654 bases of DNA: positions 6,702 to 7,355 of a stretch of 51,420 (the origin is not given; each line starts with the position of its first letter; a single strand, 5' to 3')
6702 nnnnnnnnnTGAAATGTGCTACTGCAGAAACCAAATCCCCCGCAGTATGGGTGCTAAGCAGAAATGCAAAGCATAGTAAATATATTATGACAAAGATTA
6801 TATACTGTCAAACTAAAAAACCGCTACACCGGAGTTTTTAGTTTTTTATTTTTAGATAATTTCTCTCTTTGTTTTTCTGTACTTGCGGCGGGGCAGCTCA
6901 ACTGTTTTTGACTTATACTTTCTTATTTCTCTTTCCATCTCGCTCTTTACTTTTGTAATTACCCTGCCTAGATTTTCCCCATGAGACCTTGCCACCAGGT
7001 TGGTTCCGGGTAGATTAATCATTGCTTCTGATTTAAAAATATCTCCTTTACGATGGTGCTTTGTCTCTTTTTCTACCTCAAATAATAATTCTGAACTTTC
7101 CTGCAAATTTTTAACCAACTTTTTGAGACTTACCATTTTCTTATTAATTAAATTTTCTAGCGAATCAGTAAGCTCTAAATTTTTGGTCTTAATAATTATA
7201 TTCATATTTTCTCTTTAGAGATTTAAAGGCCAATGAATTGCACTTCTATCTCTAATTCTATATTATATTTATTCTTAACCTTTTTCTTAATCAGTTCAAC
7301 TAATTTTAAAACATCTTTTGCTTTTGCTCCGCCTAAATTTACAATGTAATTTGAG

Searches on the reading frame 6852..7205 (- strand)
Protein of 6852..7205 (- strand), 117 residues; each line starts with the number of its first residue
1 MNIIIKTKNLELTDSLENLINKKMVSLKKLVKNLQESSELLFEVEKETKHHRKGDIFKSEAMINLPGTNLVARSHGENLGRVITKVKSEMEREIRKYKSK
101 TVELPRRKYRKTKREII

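Call 67: search_protein_families(library=pfam, proteins=[window:6852-7205:-], max_evalue=0.00001)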
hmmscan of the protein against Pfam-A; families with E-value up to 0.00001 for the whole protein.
window:6852-7205:- (117 aa): 1 family
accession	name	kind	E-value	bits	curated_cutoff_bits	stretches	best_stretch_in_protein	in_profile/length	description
PF02482.25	Ribosomal_S30AE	-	8.8e-11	42.8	23.7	1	3-100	1-86/88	Sigma 54 modulation protein / S30EA ribosomal protein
